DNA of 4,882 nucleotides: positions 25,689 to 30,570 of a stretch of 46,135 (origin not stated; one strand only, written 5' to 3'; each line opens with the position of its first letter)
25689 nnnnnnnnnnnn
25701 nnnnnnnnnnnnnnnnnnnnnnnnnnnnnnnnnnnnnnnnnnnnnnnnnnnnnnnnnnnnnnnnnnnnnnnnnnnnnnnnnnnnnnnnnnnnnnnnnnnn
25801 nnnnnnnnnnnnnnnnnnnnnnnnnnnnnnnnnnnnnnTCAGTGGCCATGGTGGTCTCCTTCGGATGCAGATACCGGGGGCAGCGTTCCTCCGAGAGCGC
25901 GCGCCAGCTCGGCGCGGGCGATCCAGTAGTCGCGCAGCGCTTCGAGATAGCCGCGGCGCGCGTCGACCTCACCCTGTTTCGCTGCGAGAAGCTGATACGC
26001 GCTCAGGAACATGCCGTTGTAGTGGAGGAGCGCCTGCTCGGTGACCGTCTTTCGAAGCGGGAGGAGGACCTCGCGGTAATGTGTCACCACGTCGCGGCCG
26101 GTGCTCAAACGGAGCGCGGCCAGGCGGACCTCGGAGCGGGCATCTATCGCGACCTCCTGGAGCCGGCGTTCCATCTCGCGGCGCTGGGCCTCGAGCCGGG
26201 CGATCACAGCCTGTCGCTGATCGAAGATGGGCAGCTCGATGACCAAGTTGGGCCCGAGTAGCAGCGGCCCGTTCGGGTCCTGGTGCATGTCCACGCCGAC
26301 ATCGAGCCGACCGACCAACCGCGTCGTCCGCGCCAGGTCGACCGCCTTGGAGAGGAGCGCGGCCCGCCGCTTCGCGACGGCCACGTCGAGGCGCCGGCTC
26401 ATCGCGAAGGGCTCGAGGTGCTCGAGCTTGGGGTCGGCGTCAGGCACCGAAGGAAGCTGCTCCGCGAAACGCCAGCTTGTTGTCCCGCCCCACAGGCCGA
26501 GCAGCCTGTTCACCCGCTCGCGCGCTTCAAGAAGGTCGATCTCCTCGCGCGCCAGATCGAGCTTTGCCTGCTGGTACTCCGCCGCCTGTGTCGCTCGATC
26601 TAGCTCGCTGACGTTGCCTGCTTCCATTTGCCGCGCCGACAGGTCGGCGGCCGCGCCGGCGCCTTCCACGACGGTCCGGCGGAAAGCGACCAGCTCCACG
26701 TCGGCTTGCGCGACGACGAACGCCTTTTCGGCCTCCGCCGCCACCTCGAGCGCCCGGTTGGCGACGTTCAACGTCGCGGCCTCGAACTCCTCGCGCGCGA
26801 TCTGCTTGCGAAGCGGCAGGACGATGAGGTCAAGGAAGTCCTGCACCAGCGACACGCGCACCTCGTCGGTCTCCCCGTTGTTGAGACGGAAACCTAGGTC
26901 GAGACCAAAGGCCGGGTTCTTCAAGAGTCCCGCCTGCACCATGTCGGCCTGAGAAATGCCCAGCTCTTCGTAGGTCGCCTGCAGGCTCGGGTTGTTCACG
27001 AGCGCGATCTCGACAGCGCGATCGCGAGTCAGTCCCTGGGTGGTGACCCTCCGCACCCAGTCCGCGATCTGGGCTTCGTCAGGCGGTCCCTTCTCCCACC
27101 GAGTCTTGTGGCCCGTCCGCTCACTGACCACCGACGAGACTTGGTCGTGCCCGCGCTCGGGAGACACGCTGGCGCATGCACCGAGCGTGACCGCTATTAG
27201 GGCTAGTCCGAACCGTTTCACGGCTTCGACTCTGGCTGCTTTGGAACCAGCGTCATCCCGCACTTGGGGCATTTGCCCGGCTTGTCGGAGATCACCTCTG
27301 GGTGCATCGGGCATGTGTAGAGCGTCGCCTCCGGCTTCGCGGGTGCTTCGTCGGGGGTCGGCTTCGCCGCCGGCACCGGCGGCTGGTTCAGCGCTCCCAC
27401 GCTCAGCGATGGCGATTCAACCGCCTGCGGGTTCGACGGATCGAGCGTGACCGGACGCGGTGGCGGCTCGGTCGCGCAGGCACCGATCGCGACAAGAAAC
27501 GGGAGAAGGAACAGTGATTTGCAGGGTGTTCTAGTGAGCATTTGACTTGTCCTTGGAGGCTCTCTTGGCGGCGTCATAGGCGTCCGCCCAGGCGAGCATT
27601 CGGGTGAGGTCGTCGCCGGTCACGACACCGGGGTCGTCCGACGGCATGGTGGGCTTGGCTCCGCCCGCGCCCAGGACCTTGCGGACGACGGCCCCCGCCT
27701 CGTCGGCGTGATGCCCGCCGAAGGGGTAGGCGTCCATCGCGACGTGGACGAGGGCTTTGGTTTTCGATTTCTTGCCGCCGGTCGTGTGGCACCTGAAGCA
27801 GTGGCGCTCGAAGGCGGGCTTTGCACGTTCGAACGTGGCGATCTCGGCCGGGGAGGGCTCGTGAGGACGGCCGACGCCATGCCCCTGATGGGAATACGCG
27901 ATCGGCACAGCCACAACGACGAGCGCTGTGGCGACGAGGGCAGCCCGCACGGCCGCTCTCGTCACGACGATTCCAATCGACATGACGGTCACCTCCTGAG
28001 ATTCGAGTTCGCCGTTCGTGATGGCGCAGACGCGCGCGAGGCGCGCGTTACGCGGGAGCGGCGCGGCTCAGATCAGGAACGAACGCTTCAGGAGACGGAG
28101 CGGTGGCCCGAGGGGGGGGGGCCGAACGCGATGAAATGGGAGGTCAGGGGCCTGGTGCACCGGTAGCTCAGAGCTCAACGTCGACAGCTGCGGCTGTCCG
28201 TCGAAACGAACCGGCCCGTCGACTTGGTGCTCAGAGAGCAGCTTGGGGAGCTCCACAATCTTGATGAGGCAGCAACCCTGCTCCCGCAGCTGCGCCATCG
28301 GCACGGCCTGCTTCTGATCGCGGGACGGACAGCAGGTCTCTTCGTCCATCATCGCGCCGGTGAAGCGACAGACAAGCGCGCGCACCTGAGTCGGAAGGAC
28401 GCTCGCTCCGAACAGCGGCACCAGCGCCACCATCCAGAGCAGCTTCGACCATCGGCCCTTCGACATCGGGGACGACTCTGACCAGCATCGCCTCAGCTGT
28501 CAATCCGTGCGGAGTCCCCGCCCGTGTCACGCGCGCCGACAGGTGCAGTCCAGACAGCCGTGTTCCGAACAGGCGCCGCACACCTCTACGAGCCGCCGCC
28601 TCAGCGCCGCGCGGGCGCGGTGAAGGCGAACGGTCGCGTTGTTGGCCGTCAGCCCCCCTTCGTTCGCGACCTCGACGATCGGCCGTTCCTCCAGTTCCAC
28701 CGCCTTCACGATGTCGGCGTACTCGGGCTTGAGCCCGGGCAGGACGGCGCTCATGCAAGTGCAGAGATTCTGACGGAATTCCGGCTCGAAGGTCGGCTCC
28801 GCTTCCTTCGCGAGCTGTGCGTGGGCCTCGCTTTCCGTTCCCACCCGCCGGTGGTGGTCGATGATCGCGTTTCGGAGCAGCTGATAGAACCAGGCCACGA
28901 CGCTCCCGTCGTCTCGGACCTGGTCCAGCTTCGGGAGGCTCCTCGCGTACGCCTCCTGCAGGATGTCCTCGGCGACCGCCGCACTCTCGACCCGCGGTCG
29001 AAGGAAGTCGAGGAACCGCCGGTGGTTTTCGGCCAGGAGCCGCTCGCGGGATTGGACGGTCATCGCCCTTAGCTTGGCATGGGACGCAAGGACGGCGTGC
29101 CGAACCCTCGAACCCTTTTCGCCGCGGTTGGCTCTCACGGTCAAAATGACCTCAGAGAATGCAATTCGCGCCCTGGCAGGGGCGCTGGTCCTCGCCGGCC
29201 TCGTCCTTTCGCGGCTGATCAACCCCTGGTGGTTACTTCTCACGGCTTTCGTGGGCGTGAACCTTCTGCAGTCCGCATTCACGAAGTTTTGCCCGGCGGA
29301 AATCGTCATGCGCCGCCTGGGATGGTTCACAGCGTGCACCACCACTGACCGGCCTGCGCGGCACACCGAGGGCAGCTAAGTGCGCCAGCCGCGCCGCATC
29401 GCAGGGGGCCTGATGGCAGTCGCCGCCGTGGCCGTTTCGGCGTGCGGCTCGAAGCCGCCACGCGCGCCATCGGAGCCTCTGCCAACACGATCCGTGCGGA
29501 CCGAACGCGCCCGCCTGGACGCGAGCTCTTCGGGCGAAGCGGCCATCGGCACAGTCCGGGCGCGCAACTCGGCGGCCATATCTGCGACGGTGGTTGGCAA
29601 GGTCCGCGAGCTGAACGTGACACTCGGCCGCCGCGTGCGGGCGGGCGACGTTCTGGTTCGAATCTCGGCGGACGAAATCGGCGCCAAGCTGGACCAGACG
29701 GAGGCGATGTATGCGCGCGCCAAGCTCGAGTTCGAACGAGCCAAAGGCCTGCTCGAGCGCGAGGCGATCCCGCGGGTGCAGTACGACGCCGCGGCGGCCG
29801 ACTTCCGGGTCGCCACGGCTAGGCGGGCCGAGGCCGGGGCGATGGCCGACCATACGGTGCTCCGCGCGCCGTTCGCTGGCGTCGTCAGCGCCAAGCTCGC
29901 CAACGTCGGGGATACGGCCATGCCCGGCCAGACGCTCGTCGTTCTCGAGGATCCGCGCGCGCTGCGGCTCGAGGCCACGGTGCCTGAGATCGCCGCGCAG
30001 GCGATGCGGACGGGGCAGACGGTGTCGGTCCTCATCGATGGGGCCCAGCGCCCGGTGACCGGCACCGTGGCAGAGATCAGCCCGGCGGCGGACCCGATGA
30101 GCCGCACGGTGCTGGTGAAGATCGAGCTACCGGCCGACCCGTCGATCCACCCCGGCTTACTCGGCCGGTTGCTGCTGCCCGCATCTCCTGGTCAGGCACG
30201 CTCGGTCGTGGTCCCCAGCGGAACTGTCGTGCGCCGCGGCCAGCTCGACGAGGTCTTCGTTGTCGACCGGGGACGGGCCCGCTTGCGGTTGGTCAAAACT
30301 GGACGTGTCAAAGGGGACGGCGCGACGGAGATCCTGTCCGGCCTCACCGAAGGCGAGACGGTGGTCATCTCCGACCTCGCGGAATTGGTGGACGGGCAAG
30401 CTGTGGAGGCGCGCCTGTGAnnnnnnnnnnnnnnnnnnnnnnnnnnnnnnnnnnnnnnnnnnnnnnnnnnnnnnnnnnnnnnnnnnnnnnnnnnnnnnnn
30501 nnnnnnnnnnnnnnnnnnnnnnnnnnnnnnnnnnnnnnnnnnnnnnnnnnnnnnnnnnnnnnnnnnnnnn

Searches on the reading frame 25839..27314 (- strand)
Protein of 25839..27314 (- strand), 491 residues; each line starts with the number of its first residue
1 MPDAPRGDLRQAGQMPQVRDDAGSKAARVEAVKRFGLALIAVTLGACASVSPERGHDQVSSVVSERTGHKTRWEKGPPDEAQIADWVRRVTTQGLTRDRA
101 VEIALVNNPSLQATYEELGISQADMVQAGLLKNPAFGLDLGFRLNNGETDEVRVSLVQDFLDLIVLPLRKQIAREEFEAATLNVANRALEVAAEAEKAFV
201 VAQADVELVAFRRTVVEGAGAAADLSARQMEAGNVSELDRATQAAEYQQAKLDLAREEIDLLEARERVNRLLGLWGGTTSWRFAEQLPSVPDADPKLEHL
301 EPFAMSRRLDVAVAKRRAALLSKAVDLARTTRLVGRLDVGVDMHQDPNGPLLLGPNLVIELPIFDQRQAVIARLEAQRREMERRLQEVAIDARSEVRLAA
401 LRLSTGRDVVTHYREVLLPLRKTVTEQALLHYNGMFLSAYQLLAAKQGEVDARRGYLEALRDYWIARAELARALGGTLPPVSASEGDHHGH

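Call 8: search_protein_families(library=pfam, proteins=[window:25839-27314:-], max_evalue=0.001)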
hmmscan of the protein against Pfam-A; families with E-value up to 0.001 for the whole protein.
window:25839-27314:- (491 aa): 1 family
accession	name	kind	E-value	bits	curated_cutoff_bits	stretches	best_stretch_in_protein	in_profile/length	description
PF02321.23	OEP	-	1e-25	91.1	22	2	98-273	2-187/187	Outer membrane efflux protein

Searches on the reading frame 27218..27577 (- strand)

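Call 87: search_protein_families(library=pfam, proteins=[window:27218-27577:-], max_evalue=0.01)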
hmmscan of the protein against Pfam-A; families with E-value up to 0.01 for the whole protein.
window:27218-27577:- (119 aa): 1 family
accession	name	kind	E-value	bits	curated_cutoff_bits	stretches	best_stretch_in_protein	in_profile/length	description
PF19335.5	HMBD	-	4.6e-17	62.1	23.6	1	87-113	2-28/28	Heavy metal binding domain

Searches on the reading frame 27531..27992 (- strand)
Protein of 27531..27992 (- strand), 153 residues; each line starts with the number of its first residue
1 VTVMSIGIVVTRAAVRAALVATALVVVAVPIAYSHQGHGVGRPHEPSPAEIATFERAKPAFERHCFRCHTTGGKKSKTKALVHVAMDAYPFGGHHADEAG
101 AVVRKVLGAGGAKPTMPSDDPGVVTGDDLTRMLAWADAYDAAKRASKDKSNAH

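Call 8: search_protein_families(library=pfam, proteins=[window:27531-27992:-], max_evalue=0.001)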
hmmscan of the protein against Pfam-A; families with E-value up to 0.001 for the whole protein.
window:27531-27992:- (153 aa): 1 family
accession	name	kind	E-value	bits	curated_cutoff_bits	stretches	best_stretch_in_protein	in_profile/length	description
PF13442.11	Cytochrome_CBB3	-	6.5e-05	23.6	27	1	55-135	4-67/68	Cytochrome C oxidase, cbb3-type, subunit III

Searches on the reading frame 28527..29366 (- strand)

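Call 8: search_protein_families(library=pfam, proteins=[window:28527-29366:-], max_evalue=0.001)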
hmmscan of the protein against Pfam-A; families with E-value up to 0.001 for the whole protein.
window:28527-29366:- (279 aa): 2 families
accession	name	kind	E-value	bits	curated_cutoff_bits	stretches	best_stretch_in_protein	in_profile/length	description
PF04542.20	Sigma70_r2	-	2.2e-09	37.4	24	1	111-174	2-67/71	Sigma-70 region 2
PF08281.18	Sigma70_r4_2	-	1.3e-05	25.1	25.7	1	205-255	4-54/54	Sigma-70, region 4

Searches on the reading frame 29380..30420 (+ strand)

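Call 8: search_protein_families(library=pfam, proteins=[window:29380-30420:+], max_evalue=0.001)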
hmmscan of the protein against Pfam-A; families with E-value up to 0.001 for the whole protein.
window:29380-30420:+ (346 aa): 4 families
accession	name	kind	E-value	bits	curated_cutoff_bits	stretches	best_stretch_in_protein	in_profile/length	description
PF13437.12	HlyD_3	-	1.8e-22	80.5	22.2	1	160-259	1-106/106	HlyD family secretion protein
PF16576.10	HlyD_D23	-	1.6e-21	77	30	1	61-251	16-202/214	Barrel-sandwich domain of CusB or HlyD membrane-fusion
PF00364.28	Biotin_lipoyl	-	1e-05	25.7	22.1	0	65-95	43-73/73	Biotin-requiring enzyme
PF13533.13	Biotin_lipoyl_2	-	0.00051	20.2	29.8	0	67-95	3-31/32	Biotin-lipoyl like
